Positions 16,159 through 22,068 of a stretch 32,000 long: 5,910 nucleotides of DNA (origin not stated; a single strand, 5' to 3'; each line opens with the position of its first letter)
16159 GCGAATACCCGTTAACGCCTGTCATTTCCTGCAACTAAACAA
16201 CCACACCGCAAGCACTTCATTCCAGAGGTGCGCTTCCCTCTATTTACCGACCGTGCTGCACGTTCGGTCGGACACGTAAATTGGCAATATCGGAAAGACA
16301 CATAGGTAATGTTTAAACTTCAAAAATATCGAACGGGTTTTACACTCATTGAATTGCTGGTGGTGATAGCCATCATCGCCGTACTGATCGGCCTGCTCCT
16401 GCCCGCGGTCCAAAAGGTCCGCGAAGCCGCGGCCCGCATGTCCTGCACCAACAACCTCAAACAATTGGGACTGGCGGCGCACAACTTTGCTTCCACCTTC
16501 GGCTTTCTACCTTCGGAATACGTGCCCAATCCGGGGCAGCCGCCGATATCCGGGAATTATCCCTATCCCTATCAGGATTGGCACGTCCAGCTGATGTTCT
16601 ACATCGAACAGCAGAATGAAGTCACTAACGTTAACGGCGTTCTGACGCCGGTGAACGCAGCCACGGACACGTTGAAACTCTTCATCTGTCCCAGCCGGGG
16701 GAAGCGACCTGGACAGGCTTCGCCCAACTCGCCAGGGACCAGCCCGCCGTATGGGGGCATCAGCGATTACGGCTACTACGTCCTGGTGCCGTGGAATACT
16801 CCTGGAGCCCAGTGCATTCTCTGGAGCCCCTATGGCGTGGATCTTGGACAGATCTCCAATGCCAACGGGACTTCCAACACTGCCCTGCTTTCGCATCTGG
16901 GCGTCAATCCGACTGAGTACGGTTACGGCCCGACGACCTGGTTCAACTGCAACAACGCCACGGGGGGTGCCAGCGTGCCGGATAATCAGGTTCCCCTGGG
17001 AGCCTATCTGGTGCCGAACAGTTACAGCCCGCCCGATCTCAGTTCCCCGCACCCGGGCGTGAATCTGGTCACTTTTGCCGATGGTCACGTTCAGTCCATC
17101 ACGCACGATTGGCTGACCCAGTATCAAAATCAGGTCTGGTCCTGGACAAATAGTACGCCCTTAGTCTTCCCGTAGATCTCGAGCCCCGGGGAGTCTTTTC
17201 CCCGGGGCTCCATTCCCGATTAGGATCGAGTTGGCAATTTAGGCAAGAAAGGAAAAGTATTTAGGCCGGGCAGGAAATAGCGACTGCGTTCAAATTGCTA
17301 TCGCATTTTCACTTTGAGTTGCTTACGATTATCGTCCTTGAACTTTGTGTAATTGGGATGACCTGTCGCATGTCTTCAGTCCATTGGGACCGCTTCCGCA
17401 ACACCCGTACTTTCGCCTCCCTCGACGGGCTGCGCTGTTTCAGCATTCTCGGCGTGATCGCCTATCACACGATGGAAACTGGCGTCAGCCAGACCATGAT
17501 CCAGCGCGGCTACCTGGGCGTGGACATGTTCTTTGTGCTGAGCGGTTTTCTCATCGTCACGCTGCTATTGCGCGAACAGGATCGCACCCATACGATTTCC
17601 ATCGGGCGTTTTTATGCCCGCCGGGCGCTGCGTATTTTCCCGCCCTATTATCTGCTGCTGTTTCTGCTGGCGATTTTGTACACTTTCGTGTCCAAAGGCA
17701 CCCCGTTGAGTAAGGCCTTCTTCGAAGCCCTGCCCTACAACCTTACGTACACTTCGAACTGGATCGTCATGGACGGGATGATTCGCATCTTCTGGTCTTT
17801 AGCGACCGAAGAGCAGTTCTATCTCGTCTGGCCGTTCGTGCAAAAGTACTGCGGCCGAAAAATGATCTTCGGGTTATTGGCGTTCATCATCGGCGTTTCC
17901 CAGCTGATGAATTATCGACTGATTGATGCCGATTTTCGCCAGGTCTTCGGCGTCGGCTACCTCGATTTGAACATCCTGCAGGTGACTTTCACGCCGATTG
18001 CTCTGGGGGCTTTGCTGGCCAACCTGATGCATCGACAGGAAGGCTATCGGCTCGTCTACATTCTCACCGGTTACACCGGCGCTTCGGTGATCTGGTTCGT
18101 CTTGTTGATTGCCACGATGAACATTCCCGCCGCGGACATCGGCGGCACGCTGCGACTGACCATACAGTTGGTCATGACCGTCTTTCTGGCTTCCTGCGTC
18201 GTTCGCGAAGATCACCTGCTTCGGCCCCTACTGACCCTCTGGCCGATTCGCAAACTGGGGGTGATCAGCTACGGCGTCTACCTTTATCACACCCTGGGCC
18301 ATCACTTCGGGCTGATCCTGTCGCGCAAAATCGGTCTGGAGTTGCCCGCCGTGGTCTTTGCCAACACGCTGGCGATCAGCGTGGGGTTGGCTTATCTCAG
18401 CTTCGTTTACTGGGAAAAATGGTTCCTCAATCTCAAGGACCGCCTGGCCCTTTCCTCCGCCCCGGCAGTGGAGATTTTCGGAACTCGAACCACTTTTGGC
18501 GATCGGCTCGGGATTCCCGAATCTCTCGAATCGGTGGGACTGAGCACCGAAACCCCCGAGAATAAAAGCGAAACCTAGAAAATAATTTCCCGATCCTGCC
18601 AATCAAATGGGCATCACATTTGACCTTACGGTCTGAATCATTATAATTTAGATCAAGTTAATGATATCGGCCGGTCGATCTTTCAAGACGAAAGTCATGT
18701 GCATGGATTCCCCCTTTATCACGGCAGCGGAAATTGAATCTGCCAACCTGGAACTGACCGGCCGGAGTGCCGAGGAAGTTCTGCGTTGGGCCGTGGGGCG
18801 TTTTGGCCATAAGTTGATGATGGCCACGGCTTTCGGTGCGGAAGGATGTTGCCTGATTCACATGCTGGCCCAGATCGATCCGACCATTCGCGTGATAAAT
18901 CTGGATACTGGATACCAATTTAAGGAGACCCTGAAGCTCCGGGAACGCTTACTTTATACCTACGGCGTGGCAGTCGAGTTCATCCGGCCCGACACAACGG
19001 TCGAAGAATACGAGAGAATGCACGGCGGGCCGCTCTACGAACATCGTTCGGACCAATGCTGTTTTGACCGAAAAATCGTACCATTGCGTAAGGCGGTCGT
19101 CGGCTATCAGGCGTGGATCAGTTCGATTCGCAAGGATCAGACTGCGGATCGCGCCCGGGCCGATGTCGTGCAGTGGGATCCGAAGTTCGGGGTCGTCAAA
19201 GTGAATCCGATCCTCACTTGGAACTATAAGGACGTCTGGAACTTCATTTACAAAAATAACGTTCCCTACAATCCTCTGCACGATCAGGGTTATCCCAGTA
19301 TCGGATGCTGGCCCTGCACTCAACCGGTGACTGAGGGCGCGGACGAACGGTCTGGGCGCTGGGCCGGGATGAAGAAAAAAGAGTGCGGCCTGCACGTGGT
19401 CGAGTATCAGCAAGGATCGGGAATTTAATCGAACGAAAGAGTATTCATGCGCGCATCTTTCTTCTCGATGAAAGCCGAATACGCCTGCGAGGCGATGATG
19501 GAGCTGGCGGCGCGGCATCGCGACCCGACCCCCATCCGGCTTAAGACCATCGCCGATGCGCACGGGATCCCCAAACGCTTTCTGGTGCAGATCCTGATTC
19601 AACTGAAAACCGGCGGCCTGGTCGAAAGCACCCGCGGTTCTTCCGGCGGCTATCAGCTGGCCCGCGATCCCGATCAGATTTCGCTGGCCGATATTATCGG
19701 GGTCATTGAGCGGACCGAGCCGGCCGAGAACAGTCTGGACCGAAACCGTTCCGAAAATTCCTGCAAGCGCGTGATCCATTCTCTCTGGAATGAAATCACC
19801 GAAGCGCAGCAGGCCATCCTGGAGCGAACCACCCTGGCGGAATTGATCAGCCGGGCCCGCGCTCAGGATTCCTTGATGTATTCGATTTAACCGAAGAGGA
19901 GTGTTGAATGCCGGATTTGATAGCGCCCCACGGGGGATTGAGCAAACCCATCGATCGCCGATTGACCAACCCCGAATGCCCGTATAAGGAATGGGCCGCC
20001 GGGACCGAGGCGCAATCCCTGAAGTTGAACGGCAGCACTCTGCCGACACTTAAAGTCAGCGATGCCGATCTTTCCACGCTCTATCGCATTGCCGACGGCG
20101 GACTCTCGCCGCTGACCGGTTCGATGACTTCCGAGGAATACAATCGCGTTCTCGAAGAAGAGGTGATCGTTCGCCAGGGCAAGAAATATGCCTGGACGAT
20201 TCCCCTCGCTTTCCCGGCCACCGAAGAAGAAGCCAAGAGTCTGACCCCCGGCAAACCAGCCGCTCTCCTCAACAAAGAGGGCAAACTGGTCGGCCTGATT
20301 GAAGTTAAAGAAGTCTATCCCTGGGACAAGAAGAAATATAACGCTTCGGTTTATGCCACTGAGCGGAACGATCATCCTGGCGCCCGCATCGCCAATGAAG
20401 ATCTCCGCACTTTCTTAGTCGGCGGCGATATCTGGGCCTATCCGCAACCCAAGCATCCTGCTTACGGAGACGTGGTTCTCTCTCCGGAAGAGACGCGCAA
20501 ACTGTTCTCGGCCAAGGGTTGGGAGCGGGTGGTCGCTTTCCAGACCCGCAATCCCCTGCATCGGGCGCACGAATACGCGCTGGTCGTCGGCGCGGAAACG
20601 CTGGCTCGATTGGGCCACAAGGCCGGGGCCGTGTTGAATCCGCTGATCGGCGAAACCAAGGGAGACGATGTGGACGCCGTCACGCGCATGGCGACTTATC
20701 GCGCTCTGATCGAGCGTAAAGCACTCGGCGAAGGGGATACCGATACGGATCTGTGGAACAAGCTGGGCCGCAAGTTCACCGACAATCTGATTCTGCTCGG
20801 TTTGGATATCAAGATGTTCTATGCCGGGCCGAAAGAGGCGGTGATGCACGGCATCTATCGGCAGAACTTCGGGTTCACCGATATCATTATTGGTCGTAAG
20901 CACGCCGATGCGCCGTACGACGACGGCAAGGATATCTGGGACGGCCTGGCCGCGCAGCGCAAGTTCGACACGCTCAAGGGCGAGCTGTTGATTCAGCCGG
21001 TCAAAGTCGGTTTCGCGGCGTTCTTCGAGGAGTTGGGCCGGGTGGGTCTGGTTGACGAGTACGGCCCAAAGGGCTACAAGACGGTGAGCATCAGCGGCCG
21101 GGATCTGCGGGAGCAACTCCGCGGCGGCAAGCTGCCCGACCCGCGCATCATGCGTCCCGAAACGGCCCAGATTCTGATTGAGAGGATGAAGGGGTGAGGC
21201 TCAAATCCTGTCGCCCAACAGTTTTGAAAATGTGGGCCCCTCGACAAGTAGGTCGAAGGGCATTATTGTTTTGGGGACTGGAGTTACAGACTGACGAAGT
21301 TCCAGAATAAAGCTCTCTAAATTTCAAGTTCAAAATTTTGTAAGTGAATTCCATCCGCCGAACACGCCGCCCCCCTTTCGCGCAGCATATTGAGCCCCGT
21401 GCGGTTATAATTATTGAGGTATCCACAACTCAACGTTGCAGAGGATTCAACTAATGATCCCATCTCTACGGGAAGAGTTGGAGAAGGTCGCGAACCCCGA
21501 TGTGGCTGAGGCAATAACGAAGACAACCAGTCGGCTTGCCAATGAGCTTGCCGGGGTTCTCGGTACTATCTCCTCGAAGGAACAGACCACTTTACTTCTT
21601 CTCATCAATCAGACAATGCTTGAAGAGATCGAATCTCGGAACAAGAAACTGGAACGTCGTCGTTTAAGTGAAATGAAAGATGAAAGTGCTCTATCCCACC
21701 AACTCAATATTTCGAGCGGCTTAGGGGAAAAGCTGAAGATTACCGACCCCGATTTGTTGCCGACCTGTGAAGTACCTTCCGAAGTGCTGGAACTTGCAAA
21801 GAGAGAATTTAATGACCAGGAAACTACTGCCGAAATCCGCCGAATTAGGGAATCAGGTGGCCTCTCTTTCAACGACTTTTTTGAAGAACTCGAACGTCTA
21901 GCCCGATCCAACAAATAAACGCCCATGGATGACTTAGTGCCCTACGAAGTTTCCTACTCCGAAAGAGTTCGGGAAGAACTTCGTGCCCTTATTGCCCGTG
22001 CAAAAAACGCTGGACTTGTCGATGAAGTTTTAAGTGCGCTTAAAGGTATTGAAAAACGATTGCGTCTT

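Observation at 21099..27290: The 3' end of sat is present in multiple direct copies: tandem accretion of cargo islets at one attachment site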

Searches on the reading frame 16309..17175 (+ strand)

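Call 46: search_protein_families(library=pfam, proteins=[window:16309-17175:+], max_evalue=0.01)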
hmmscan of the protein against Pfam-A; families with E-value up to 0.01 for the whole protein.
window:16309-17175:+ (288 aa): 2 families
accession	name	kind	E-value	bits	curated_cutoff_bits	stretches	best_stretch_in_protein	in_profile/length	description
PF07596.16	SBP_bac_10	-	8.9e-25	88.7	23.3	1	35-266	1-263/268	Protein of unknown function (DUF1559)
PF07963.17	N_methyl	-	4.8e-08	32.7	21.2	1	6-31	2-27/27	Prokaryotic N-terminal methylation motif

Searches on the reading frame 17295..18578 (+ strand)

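Call 46: search_protein_families(library=pfam, proteins=[window:17295-18578:+], max_evalue=0.01)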
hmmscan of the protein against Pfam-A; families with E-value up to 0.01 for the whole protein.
window:17295-18578:+ (427 aa): 1 family
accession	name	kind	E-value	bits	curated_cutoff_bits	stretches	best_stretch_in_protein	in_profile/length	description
PF01757.29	Acyl_transf_3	-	5.2e-28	98.5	31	1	41-368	2-323/326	Acyltransferase domain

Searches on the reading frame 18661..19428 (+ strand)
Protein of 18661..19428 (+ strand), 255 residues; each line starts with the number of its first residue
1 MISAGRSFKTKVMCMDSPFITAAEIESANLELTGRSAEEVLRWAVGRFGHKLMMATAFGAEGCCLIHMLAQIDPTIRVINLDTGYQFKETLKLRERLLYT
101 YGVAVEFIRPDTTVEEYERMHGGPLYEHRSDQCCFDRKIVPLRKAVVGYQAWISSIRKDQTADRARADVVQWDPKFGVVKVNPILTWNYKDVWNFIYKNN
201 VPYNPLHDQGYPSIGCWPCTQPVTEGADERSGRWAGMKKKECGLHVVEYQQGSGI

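Call 46: search_protein_families(library=pfam, proteins=[window:18661-19428:+], max_evalue=0.01)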
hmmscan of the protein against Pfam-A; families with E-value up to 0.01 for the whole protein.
window:18661-19428:+ (255 aa): 1 family
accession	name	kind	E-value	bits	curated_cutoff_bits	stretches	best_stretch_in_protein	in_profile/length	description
PF01507.26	PAPS_reduct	-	9.4e-50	169.5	22.5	1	52-222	2-175/175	Phosphoadenosine phosphosulfate reductase domain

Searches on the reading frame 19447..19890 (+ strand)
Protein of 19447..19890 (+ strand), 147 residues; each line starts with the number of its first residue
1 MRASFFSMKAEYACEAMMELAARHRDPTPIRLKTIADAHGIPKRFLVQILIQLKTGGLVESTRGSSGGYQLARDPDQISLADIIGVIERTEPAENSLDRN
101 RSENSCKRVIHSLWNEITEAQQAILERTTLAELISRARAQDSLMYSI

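Call 9: search_protein_families(library=pfam, proteins=[window:19447-19890:+], max_evalue=0.01)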
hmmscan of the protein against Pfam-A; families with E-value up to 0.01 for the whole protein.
window:19447-19890:+ (147 aa): 2 families
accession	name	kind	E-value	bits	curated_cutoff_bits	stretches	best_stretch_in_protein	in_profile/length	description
PF02082.26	Rrf2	-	6.8e-34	117.3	30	1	7-135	2-131/132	Iron-dependent Transcriptional regulator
PF03444.21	HrcA_DNA-bdg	-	0.003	17.6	21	0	25-70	19-64/79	Winged helix-turn-helix transcription repressor, HrcA DNA-binding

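Call 63: find_encoding_contigs(protein=window:19447-19890:+, flank=10000, max_places=10)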
Protein window:19447-19890:+ (147 aa): 4 contigs read that carry it; 4 places shown.
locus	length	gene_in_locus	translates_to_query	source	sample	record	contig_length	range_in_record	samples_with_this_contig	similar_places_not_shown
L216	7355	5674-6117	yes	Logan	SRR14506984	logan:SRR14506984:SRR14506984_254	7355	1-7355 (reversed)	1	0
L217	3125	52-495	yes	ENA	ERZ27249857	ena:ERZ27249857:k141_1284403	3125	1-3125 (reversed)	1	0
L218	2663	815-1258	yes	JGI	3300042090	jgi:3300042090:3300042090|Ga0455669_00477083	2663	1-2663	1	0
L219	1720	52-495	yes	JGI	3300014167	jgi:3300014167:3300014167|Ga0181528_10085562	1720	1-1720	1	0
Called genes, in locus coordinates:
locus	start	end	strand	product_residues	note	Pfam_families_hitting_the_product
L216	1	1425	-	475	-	?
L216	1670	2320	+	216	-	-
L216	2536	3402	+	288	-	PF07963:N_methyl, PF07596:SBP_bac_10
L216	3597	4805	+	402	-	PF01757:Acyl_transf_3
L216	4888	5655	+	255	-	PF01507:PAPS_reduct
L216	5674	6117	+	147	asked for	PF02082:Rrf2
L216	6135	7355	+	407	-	?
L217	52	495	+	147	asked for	PF02082:Rrf2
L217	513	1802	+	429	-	PF14306:PUA_2, PF01747:ATP-sulfurylase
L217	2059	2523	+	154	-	-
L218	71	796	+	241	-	PF01507:PAPS_reduct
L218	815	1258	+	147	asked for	PF02082:Rrf2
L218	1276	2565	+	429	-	PF14306:PUA_2, PF01747:ATP-sulfurylase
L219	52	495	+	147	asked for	PF02082:Rrf2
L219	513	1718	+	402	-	?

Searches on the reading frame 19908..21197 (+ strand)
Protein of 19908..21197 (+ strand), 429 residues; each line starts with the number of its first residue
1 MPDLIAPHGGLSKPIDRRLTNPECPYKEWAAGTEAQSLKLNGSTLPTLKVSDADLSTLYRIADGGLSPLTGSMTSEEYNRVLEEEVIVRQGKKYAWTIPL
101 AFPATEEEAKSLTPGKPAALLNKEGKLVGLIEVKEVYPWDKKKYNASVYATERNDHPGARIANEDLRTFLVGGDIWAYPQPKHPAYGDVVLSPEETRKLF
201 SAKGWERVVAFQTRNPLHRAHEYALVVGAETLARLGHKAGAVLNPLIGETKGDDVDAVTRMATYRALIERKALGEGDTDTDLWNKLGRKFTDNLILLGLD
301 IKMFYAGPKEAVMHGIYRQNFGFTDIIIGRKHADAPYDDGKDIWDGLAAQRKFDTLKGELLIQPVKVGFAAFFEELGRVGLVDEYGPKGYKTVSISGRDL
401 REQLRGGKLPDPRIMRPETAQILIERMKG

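Call 9: search_protein_families(library=pfam, proteins=[window:19908-21197:+], max_evalue=0.01)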
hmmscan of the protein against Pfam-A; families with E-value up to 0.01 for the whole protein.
window:19908-21197:+ (429 aa): 2 families
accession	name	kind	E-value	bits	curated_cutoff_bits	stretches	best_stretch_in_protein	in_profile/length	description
PF01747.23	ATP-sulfurylase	-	2.1e-55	187.9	24.3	1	189-425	3-211/212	ATP-sulfurylase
PF14306.12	PUA_2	-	1.3e-30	106.6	27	1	30-178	13-157/159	PUA-like domain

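Call 10: find_related_loci(query=window:19908-21197:+, collection=genome_contigs, flank=10000)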
Query window:19908-21197:+ (429 aa) in genome_contigs; peptide patterns used: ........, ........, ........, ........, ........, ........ (x = any residue, [..] = any of these).
167 stretches matched a pattern; 95 encode a relative of the query (tblastn E <= 1e-3); the best 80 are kept; 80 distinct loci.
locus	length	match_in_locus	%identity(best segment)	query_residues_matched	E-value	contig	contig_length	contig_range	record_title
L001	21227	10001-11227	73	1-428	0e+0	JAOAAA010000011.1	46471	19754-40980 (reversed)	MAG: Gemmataceae bacterium isolate SKW135 NODE_11_length_46471_cov_4.831228, whole genome shotgun sequence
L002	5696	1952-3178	73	1-428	0e+0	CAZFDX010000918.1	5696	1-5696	MAG TPA_asm: uncultured Alcaligenaceae bacterium isolate binchicken_co23_91 genome assembly, contig: k141_1550865, whole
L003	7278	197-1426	70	1-429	0e+0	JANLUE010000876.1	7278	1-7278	MAG: Gemmataceae bacterium isolate OTE_25_concoct_364 OTE_25_k141_880529, whole genome shotgun sequence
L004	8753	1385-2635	70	1-428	0e+0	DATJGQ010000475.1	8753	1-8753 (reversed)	MAG TPA_asm: Gemmataceae bacterium isolate SMAG_U15490 k141_4040424, whole genome shotgun sequence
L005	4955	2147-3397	71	1-429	0e+0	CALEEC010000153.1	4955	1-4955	MAG: uncultured Gemmataceae bacterium isolate R1_Bin_Bin_101_sub_1 genome assembly, contig: c_000003658677, whole genome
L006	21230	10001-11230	70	1-429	0e+0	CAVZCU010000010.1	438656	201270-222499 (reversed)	MAG: uncultured Gemmataceae bacterium isolate MFD00822.bin.2.119 genome assembly, contig: contig_31313, whole genome sho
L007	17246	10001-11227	70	1-428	0e+0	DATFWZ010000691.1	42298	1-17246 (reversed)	MAG TPA_asm: Gemmataceae bacterium isolate SMAG_U9504 k141_10647870, whole genome shotgun sequence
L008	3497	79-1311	69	1-429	0e+0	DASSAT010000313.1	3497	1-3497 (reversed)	MAG TPA_asm: Fimbriiglobus sp. isolate SMAG_U873 k141_1032331, whole genome shotgun sequence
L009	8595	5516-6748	69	1-429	0e+0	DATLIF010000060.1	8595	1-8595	MAG TPA_asm: Fimbriiglobus sp. isolate SMAG_U13660 k141_3663414, whole genome shotgun sequence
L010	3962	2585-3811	69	1-428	0e+0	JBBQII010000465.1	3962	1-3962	MAG: Gemmatales bacterium isolate Co_metawrap_823 Cmw_823_k141_2536618_length_3962_cov_7.0000, whole genome shotgun sequ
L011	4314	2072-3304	68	1-429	0e+0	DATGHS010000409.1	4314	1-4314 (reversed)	MAG TPA_asm: Gemmataceae bacterium isolate SMAG_U9787 k141_1633831, whole genome shotgun sequence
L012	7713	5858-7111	68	1-429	0e+0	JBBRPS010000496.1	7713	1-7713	MAG: Gemmatales bacterium isolate metawrap_la1_100 W_la1_100_k141_1271547L_7713_cov_10.9770, whole genome shotgun sequen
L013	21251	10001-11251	68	1-428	0e+0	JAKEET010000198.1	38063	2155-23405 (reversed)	MAG: Gemmataceae bacterium isolate PMV_1.61 PMV_1.61.k101_1613253, whole genome shotgun sequence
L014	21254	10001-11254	68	1-429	0e+0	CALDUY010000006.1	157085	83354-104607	MAG: uncultured Gemmataceae bacterium isolate N1_Bin_METABAT__212_1 genome assembly, contig: c_000000342037, whole genom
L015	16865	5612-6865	67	1-429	0e+0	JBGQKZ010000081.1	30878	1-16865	MAG: Gemmataceae bacterium isolate OBJ2_061818_050_5 k141_2303941_length_30878_cov_24.0000, whole genome shotgun sequenc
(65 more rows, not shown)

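Call 11: find_encoding_contigs(protein=window:19908-21197:+, flank=10000, max_places=10)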
Protein window:19908-21197:+ (429 aa): no gene with exactly this product is on record in the collection.

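Call 26: find_homologous_proteins(query=window:19908-21197:+, max_evalue=1e-100)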
Query window:19908-21197:+ (429 aa): 6580 proteins with E <= 1e-100 among 8000 candidates; the best 120 are listed.
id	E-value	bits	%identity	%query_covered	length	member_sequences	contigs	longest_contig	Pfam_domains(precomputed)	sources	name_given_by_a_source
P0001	2.4e-290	980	100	100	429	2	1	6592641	PF14306.13,PF01747.24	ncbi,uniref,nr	ncbi:hypothetical protein KIH39_20740 [Telmatocola sphagniphila]|uniref:Sulfate adenylyltransferase 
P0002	4.5e-208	709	75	100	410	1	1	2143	PF14306.13,PF01747.24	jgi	jgi:sulfate adenylyltransferase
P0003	4.2e-204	696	72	100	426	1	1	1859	PF14306.13,PF01747.24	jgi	jgi:sulfate adenylyltransferase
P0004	5.1e-204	696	72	100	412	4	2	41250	PF14306.13,PF01747.24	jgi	jgi:sulfate adenylyltransferase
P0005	8.5e-203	692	72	100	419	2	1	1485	PF14306.13,PF01747.24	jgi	jgi:sulfate adenylyltransferase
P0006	3.0e-202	690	72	100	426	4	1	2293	PF14306.13,PF01747.24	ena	-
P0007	7.2e-201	686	72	100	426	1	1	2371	PF14306.13,PF01747.24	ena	-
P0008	3.1e-200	684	73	100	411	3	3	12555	PF14306.13,PF01747.24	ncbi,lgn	-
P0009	4.9e-200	683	72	100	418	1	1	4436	PF14306.13,PF01747.24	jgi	jgi:sulfate adenylyltransferase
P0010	3.2e-199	680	72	100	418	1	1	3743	PF14306.13,PF01747.24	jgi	jgi:sulfate adenylyltransferase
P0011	4.7e-199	680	71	100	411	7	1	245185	PF14306.13,PF01747.24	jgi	jgi:sulfate adenylyltransferase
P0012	2.3e-198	677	71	100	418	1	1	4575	PF14306.13,PF01747.24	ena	-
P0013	2.8e-198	677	70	100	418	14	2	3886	PF14306.13,PF01747.24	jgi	jgi:sulfate adenylyltransferase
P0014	3.5e-198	677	70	100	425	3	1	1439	PF14306.13,PF01747.24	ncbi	-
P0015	3.7e-198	677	71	100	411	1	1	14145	PF14306.13,PF01747.24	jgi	jgi:sulfate adenylyltransferase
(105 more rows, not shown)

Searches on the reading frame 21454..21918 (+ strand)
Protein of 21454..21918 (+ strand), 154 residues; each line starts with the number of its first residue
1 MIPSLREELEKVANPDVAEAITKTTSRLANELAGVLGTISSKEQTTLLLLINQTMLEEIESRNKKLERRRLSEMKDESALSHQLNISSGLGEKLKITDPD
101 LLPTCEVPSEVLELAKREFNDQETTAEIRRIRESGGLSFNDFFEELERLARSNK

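Call 9: search_protein_families(library=pfam, proteins=[window:21454-21918:+], max_evalue=0.01)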
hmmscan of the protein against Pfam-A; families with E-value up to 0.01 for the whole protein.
window:21454-21918:+ (154 aa): 0 families

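Call 47: search_protein_families(library=padloc, proteins=[window:21454-21918:+], max_evalue=0.01)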
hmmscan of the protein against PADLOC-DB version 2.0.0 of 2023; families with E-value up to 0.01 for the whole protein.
window:21454-21918:+ (154 aa): 0 families
